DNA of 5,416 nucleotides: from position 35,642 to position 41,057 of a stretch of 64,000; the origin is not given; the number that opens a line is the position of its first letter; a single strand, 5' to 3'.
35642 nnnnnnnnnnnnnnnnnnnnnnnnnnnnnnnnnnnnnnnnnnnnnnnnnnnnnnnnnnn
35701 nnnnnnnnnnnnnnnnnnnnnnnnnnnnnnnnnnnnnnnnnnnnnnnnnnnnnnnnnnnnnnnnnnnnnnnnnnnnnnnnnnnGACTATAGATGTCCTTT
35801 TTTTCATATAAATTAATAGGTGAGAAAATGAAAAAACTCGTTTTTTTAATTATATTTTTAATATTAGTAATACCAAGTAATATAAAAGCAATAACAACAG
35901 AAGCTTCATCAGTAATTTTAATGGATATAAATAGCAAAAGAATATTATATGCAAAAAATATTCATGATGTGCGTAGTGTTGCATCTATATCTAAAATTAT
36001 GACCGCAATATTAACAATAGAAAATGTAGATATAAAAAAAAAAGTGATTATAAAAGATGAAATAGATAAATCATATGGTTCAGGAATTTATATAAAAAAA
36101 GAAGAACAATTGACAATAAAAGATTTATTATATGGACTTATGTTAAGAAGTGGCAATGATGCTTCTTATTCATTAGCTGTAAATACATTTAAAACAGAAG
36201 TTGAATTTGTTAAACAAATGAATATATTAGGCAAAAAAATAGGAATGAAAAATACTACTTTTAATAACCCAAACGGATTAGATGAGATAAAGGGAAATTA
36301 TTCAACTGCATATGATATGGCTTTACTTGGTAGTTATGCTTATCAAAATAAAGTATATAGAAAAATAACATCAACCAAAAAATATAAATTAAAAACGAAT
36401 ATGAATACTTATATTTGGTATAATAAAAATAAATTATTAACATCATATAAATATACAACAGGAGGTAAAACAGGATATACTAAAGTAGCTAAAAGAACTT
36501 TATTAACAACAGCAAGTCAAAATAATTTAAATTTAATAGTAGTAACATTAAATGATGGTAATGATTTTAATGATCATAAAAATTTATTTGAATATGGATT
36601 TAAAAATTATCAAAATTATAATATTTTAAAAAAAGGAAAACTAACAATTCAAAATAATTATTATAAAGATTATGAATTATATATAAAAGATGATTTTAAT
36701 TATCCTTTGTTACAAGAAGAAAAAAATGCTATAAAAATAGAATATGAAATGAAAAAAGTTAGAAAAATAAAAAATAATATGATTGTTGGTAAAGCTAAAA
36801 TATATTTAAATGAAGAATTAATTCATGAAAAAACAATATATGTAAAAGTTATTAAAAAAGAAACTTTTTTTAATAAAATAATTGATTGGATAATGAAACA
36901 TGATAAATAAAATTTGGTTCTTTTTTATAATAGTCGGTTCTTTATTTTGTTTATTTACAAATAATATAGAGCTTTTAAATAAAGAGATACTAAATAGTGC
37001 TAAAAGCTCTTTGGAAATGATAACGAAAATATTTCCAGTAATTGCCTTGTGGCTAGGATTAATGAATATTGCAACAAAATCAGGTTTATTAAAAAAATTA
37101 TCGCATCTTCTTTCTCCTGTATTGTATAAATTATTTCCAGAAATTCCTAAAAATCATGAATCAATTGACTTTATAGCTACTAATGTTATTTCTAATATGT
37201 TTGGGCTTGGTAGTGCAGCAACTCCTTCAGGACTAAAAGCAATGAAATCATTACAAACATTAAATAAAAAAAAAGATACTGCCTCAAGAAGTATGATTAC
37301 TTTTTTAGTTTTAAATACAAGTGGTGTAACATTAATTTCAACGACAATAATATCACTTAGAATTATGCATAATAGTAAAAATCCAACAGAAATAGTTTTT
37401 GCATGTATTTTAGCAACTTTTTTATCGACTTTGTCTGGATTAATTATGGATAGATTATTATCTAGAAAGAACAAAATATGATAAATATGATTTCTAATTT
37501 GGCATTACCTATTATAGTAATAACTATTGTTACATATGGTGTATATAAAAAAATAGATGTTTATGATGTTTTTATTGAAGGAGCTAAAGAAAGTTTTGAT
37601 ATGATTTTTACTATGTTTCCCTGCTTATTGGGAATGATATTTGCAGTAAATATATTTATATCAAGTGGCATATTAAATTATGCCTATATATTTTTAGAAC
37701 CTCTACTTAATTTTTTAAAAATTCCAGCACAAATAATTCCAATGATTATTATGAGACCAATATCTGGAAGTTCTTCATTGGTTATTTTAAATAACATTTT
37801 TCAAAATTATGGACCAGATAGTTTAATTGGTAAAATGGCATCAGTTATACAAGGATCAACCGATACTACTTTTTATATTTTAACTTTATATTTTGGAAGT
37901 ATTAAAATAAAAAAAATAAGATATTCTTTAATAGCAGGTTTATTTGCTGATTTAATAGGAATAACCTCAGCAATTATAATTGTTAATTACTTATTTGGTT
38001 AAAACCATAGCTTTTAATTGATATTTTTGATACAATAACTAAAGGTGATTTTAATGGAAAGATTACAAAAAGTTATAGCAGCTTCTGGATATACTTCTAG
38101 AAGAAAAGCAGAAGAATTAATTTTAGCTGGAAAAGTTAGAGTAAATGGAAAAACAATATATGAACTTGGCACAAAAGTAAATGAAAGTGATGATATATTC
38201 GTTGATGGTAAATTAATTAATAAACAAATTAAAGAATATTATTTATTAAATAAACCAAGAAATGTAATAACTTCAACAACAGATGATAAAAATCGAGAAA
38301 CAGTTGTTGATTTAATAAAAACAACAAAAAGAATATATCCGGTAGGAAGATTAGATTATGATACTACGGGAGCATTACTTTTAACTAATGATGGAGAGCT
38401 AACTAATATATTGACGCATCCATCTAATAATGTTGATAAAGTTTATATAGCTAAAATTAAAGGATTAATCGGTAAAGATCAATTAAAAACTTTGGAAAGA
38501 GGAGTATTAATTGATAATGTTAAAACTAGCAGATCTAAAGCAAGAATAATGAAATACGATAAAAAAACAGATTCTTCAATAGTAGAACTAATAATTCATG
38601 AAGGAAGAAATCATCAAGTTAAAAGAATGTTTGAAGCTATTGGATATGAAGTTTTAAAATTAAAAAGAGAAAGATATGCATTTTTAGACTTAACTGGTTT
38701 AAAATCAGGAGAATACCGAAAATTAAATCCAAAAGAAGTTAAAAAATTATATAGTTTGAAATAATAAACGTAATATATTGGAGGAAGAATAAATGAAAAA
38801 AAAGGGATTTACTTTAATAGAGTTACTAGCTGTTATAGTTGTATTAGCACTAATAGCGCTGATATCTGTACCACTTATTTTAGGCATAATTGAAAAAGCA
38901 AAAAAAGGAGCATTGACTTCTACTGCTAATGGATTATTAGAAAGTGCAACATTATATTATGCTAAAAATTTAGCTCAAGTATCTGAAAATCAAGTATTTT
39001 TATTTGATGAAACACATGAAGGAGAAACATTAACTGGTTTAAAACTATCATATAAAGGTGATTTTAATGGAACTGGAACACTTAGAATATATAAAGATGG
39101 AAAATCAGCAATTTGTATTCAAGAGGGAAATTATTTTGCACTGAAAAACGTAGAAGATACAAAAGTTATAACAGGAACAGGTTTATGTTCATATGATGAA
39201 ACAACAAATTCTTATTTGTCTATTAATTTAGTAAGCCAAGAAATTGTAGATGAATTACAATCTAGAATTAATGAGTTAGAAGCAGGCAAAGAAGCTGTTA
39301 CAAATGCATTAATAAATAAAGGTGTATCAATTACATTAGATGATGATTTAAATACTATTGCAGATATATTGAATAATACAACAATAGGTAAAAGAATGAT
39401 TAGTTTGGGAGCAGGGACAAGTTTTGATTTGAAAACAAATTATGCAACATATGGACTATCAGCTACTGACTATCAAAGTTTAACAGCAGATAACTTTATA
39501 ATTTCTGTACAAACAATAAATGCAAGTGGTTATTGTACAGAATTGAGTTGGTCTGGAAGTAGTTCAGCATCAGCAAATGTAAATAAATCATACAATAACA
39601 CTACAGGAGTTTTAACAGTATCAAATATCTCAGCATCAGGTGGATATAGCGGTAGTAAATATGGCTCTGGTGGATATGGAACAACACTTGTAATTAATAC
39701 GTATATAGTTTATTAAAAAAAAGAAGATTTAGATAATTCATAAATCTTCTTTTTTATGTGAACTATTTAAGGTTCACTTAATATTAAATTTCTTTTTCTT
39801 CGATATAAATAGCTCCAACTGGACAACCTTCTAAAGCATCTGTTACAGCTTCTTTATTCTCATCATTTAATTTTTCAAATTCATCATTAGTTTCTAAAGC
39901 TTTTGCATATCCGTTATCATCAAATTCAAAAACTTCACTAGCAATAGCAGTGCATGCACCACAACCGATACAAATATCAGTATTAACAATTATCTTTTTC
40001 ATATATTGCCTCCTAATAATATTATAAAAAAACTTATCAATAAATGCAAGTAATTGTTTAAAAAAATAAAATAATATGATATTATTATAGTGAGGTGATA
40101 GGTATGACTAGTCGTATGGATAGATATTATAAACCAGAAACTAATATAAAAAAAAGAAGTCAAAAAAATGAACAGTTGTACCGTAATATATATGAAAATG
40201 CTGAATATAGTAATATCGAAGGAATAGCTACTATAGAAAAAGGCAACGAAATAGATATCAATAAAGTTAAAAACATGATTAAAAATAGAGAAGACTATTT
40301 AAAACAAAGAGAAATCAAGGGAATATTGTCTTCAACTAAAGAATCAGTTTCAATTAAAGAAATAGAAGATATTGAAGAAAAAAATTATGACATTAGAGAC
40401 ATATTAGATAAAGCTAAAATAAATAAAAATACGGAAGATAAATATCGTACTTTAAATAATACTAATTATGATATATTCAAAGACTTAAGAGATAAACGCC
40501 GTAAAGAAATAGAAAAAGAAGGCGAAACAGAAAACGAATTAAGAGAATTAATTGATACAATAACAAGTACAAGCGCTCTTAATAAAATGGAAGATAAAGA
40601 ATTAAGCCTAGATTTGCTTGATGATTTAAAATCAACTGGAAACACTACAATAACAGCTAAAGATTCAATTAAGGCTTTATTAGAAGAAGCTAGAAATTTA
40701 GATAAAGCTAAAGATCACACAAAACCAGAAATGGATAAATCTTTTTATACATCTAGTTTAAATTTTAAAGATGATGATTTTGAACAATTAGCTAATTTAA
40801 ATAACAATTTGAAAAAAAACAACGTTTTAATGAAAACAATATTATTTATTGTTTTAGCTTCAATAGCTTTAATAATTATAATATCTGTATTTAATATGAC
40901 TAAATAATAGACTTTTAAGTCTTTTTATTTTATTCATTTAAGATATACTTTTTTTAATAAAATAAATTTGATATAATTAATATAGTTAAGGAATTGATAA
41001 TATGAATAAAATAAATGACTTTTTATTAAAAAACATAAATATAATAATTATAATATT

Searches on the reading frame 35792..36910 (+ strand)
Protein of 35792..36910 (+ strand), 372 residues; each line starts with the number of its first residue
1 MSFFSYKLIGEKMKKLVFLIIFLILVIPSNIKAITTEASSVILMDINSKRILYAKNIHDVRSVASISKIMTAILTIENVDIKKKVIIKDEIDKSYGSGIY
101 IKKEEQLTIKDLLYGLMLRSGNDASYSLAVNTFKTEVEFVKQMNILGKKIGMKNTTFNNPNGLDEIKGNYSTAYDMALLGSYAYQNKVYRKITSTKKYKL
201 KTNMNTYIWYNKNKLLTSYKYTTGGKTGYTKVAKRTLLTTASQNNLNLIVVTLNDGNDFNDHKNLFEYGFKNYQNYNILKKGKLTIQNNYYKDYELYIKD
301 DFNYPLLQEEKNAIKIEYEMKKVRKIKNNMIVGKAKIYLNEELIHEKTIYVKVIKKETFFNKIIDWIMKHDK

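Call 6: search_protein_families(library=pfam, proteins=[window:35792-36910:+])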
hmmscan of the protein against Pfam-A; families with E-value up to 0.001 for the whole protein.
window:35792-36910:+ (372 aa): 3 families
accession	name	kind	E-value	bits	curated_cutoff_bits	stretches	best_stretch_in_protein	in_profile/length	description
PF00768.25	Peptidase_S11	-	3.8e-56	190.7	27.6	1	34-255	8-237/239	D-alanyl-D-alanine carboxypeptidase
PF13354.11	Beta-lactamase2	-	1.2e-06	28.4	22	1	44-186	5-149/214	Beta-lactamase enzyme family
PF07943.18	PBP5_C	-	3.2e-06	27.7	21.2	1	273-352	1-86/91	Penicillin-binding protein 5, C-terminal domain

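Call 85: search_protein_families(library=ncbifam, proteins=[window:35792-36910:+], max_evalue=0.001)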
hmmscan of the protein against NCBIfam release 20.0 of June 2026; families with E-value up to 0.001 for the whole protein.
window:35792-36910:+ (372 aa): 7 families
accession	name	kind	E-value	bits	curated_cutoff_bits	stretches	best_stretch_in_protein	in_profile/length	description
NF008489.0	PRK11397.1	equivalog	1e-29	103.5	610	1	33-369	32-387/389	serine-type D-Ala-D-Ala carboxypeptidase DacD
NF007445.0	PRK10001.1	equivalog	2.2e-29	102.5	765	1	16-369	17-389/400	serine-type D-Ala-D-Ala carboxypeptidase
NF008059.0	PRK10793.1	equivalog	7.5e-26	90.8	694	1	35-367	43-394/403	D-alanyl-D-alanine carboxypeptidase DacA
NF008668.0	PRK11669.1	equivalog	2.4e-22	79.4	294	1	37-252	42-260/316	D-alanyl-D-alanine endopeptidase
NF038273.1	strep_PBP3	exception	2.4e-19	69.6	490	1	15-344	2-371/407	D-alanyl-D-alanine carboxypeptidase PBP3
NF000471.1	vanY_of_D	exception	1.3e-18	67.3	625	1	34-218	95-293/354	transpeptidase-like D-Ala-D-Ala carboxypeptidase VanY-D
NF038258.2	PBP4_Staph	exception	3.1e-15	55.9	500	1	41-321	44-358/366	penicillin-binding protein PBP4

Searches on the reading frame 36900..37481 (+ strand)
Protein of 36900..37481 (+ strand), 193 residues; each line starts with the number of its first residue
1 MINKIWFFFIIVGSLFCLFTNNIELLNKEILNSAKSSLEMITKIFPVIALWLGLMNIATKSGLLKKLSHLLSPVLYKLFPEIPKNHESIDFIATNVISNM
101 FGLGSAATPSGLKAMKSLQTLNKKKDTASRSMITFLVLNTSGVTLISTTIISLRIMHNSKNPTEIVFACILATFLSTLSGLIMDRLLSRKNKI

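Call 6: search_protein_families(library=pfam, proteins=[window:36900-37481:+])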
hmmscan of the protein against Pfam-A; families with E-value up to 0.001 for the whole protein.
window:36900-37481:+ (193 aa): 2 families
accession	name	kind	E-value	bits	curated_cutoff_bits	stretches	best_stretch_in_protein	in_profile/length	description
PF07670.19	Gate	-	3.9e-11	43.8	29.6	1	42-148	2-96/104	Nucleoside recognition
PF12822.12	ECF_trnsprt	-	0.00082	19.9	30.7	1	60-183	5-118/169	ECF transporter, substrate-specific component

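Call 85: search_protein_families(library=ncbifam, proteins=[window:36900-37481:+], max_evalue=0.001)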
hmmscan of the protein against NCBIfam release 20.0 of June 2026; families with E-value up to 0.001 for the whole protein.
window:36900-37481:+ (193 aa): 0 families

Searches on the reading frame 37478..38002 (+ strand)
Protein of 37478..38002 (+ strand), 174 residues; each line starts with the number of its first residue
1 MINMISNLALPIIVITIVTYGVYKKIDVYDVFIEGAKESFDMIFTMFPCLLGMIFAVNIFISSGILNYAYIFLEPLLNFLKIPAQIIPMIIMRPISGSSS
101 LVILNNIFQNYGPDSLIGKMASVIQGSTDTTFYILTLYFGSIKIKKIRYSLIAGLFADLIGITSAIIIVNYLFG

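Call 6: search_protein_families(library=pfam, proteins=[window:37478-38002:+])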
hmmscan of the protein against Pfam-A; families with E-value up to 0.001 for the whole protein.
window:37478-38002:+ (174 aa): 1 family
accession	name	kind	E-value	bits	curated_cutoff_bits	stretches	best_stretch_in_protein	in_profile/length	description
PF07670.19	Gate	-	2.6e-06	28.2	29.6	1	44-144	2-103/104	Nucleoside recognition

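Call 85: search_protein_families(library=ncbifam, proteins=[window:37478-38002:+], max_evalue=0.001)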
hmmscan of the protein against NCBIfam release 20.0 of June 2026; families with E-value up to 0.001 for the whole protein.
window:37478-38002:+ (174 aa): 1 family
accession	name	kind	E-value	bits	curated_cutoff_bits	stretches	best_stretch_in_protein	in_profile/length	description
NF007811.0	PRK10519.1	equivalog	0.00067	19.2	111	1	24-109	7-93/155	hypothetical protein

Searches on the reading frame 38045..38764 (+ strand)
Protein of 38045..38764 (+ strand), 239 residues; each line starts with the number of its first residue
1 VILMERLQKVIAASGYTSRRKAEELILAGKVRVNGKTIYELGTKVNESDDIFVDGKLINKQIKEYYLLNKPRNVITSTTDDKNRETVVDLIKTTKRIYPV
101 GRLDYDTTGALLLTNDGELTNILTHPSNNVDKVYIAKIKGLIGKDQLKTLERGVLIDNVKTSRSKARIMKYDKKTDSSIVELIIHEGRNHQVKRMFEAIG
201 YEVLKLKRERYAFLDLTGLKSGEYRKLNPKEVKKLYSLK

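Call 6: search_protein_families(library=pfam, proteins=[window:38045-38764:+])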
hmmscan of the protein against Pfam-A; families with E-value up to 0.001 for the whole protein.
window:38045-38764:+ (239 aa): 3 families
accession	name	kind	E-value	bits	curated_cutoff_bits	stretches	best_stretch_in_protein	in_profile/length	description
PF00849.27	PseudoU_synth_2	-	6.2e-27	95.1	26.8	1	65-198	2-152/152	RNA pseudouridylate synthase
PF01479.30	S4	-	3.1e-12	46.4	22.8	1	5-51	1-48/48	S4 domain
PF22421.1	SYY_C-terminal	-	0.00014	22.1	27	1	11-67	26-82/83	Tyrosine--tRNA ligase SYY-like C-terminal domain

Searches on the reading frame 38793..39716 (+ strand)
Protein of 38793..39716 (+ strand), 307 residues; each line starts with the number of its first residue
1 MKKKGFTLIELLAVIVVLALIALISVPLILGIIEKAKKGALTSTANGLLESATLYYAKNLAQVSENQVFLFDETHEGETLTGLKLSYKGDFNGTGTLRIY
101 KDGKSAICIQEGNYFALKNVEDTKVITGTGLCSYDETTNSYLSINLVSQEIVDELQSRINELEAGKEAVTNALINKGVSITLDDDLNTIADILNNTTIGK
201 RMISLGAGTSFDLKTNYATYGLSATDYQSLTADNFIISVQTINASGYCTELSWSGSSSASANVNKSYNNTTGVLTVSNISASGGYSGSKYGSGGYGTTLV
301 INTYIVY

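Call 6: search_protein_families(library=pfam, proteins=[window:38793-39716:+])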
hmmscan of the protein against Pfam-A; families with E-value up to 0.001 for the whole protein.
window:38793-39716:+ (307 aa): 1 family
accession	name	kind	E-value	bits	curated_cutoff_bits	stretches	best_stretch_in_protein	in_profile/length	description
PF07963.17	N_methyl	-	1.1e-06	28.4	21.2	1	2-25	3-26/27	Prokaryotic N-terminal methylation motif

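Call 26: search_protein_families(library=ncbifam, proteins=[window:38793-39716:+], max_evalue=0.01)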
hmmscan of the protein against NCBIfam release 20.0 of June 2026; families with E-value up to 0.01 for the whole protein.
window:38793-39716:+ (307 aa): 10 families
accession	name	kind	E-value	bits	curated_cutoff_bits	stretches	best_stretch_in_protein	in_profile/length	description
TIGR02532.1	IV_pilin_GFxxxE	domain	4.3e-07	29.5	16.3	1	3-24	1-22/24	prepilin-type N-terminal cleavage/methylation domain-containing protein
TIGR01710.1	typeII_sec_gspG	equivalog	1e-05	25.6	88.85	1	4-61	1-58/134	type II secretion system major pseudopilin GspG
NF007862.0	PRK10574.1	equivalog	5.8e-05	23.2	138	1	1-37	2-38/145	prepilin peptidase-dependent pilin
NF041013.1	T4P_ComGE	equivalog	0.00026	21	49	1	2-61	2-61/83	competence type IV pilus minor pilin ComGE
TIGR01708.2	typeII_sec_gspH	equivalog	0.00037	20.5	80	1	4-67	2-60/169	type II secretion system minor pseudopilin GspH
NF040982.1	ComGD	equivalog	0.0008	19.8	70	1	3-68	1-61/139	competence type IV pilus minor pilin ComGD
NF040999.1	pilin_ComGC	equivalog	0.00098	19.3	75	1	3-40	1-38/84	competence type IV pilus major pilin ComGC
TIGR02596.1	TIGR02596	subfamily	0.0011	19.1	70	1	6-64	1-54/196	Verru_Chthon cassette protein D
NF038304.1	EPS_HpsC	equivalog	0.0021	17.7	200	1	2-63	19-80/318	hormogonium polysaccharide secretion pseudopilin HpsC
NF041002.1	pilin_ComGF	equivalog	0.0027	18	80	1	3-35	1-32/139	competence type IV pilus minor pilin ComGF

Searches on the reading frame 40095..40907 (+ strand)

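Call 6: search_protein_families(library=pfam, proteins=[window:40095-40907:+])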
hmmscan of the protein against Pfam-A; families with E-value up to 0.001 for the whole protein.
window:40095-40907:+ (270 aa): 0 families

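Call 25: search_protein_families(library=pfam, proteins=[window:40095-40907:+], max_evalue=10)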
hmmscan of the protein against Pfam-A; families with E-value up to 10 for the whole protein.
window:40095-40907:+ (270 aa): 1 family
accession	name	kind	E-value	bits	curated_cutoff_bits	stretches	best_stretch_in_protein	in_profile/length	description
PF13767.11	DUF4168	-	6.7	8.3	25.8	1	86-163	11-92/95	Domain of unknown function (DUF4168)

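Call 85: search_protein_families(library=ncbifam, proteins=[window:40095-40907:+], max_evalue=0.001)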
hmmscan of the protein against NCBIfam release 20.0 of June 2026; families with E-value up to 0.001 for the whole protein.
window:40095-40907:+ (270 aa): 0 families
